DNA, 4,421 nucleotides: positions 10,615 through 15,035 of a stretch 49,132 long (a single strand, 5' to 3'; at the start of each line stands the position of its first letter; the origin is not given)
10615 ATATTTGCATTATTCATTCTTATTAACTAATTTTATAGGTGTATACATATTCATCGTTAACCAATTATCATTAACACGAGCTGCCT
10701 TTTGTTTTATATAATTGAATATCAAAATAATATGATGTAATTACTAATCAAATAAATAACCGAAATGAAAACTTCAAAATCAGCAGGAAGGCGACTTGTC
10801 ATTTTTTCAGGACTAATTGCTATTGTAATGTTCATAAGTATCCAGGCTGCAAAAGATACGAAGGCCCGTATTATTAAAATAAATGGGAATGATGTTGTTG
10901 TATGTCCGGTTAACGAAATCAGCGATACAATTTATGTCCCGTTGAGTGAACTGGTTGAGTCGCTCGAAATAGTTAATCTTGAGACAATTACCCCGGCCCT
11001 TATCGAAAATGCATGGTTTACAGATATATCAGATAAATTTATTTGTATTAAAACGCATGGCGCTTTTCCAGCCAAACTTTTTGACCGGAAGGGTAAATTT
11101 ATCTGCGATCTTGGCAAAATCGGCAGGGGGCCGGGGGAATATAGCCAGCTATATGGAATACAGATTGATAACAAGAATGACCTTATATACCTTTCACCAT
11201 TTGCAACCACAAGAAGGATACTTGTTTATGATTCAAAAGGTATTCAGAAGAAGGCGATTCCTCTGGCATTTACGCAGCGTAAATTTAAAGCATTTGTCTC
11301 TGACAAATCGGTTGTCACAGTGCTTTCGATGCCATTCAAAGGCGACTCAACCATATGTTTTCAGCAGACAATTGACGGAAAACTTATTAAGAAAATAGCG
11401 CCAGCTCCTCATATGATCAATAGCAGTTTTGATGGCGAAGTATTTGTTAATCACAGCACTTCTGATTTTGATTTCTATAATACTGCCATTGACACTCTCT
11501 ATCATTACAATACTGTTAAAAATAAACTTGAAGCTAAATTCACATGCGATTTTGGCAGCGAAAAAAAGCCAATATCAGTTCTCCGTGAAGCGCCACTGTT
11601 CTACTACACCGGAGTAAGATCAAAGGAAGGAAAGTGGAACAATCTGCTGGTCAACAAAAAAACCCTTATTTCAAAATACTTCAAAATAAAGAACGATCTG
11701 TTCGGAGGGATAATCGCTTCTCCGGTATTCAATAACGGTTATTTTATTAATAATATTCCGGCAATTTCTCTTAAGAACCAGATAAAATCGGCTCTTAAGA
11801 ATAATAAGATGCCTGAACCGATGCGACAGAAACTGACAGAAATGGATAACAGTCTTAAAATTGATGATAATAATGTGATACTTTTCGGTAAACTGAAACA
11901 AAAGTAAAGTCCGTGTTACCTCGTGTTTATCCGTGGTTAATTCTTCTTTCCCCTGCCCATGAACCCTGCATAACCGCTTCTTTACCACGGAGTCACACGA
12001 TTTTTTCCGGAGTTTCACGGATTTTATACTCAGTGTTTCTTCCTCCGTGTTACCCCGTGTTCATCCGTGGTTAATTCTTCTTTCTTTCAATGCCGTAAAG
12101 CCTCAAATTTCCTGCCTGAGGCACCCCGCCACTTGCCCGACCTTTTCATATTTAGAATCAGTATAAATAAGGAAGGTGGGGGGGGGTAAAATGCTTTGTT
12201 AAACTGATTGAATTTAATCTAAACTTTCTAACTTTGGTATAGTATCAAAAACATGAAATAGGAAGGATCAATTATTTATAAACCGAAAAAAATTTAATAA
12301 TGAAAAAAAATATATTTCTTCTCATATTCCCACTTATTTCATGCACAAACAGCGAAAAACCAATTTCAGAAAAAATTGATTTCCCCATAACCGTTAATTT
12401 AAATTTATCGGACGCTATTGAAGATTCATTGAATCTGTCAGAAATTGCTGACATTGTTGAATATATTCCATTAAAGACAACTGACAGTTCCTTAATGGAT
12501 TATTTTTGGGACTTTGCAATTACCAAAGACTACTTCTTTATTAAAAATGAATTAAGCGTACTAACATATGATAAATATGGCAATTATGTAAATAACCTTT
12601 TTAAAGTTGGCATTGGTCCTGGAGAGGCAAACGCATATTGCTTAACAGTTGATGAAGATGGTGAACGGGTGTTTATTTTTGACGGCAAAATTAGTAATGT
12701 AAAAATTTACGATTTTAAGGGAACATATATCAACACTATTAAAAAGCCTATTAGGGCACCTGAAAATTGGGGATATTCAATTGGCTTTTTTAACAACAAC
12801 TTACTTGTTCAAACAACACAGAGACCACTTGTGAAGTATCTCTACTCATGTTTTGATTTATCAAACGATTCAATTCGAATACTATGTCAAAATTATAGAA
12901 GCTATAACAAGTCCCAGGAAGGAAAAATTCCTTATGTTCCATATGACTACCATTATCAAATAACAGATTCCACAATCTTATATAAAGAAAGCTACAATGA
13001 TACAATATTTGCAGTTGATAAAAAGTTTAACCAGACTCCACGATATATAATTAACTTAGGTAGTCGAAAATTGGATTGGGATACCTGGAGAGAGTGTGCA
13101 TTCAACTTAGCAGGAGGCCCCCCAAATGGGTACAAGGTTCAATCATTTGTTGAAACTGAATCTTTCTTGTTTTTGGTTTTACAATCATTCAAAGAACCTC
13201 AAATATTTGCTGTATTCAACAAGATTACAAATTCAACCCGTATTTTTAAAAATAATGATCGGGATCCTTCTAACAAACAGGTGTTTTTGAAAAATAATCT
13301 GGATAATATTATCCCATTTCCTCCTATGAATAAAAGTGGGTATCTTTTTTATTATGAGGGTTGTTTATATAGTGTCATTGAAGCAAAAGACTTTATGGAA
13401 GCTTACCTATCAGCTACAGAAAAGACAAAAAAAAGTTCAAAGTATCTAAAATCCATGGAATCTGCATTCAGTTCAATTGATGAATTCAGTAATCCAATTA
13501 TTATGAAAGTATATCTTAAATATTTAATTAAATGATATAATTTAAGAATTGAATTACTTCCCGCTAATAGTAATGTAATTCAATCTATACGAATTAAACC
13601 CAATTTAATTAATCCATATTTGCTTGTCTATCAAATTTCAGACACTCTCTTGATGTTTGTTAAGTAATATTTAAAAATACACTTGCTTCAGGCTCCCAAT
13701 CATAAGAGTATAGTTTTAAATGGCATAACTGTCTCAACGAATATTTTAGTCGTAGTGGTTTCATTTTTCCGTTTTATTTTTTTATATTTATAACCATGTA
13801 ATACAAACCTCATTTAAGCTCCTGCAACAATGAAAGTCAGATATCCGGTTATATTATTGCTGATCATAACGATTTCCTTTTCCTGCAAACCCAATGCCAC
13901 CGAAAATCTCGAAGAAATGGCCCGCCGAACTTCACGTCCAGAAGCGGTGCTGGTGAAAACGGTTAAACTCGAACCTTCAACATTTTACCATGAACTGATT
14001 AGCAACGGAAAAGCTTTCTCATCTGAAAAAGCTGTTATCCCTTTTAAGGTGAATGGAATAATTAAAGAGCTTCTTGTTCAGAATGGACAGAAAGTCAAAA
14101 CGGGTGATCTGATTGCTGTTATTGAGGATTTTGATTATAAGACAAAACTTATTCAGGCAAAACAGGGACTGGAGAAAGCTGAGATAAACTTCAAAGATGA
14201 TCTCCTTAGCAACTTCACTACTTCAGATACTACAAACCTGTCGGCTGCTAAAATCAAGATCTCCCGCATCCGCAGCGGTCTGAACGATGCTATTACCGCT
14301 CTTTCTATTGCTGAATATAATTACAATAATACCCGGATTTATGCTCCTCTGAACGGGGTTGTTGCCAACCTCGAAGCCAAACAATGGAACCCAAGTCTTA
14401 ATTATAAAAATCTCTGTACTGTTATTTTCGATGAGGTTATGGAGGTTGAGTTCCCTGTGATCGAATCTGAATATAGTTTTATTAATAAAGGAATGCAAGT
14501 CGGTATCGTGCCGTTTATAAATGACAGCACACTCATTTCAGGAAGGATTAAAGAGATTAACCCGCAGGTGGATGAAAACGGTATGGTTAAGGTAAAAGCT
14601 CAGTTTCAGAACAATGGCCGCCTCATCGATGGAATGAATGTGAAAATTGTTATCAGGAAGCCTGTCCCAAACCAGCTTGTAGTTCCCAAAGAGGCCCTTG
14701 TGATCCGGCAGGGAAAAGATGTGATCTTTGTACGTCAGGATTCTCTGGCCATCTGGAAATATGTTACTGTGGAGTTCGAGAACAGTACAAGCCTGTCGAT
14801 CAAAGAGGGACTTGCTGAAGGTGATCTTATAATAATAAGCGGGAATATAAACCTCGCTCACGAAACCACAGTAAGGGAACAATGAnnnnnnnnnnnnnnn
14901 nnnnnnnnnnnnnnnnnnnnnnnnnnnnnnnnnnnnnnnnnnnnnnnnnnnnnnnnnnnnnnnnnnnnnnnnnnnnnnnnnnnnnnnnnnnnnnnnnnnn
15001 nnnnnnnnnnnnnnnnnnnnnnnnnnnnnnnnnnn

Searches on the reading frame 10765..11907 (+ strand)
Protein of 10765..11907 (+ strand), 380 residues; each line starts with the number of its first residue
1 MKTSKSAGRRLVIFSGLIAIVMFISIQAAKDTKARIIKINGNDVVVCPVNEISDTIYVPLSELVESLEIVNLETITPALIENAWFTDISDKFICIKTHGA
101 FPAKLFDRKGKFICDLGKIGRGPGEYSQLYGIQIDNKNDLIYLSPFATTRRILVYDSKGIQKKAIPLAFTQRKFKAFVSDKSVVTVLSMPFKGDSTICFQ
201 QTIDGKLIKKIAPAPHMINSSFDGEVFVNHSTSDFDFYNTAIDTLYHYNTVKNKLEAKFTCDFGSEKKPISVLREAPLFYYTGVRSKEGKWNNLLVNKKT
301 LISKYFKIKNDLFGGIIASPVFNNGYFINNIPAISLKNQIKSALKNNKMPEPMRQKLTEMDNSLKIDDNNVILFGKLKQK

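Call 20: search_protein_families(library=pfam, proteins=[window:10765-11907:+], max_evalue=0.001)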
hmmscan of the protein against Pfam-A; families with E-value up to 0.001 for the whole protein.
window:10765-11907:+ (380 aa): 2 families
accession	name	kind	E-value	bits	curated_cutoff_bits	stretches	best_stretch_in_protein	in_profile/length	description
PF17170.10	DUF5128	-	1.2e-14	54.7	22.9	1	57-310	20-277/321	6-bladed beta-propeller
PF16288.11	DUF4934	-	3e-07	30.9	27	1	60-159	3-98/102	Domain of unknown function (DUF4934)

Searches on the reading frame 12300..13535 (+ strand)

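Call 20: search_protein_families(library=pfam, proteins=[window:12300-13535:+], max_evalue=0.001)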
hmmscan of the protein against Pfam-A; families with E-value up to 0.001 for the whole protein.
window:12300-13535:+ (411 aa): 2 families
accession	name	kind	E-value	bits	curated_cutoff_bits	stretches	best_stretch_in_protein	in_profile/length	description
PF17170.10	DUF5128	-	5.8e-14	52.4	22.9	1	42-327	19-305/321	6-bladed beta-propeller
PF16288.11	DUF4934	-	2e-07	31.5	27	1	44-144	1-101/102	Domain of unknown function (DUF4934)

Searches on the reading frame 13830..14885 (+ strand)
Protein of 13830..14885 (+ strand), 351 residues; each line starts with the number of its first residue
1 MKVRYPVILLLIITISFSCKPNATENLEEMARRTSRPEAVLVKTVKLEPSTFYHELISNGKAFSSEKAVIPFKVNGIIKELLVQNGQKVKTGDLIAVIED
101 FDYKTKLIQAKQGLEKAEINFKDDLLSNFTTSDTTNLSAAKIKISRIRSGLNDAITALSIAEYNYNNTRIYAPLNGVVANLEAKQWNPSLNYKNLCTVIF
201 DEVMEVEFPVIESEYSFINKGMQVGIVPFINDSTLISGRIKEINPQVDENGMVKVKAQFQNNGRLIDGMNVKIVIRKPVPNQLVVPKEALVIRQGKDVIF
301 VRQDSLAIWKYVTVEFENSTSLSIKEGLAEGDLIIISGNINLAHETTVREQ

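Call 20: search_protein_families(library=pfam, proteins=[window:13830-14885:+], max_evalue=0.001)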
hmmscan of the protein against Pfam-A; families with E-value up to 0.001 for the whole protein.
window:13830-14885:+ (351 aa): 4 families
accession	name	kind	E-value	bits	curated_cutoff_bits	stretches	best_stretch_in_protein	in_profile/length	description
PF16576.10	HlyD_D23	-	9.6e-12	45.1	30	1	67-265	19-207/214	Barrel-sandwich domain of CusB or HlyD membrane-fusion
PF13437.12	HlyD_3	-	1.5e-10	42.2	22.2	1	170-262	2-96/106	HlyD family secretion protein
PF13533.13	Biotin_lipoyl_2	-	3e-09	36.9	29.8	1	72-99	5-32/32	Biotin-lipoyl like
PF00364.28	Biotin_lipoyl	-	1.9e-05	24.8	22.1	1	69-98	44-73/73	Biotin-requiring enzyme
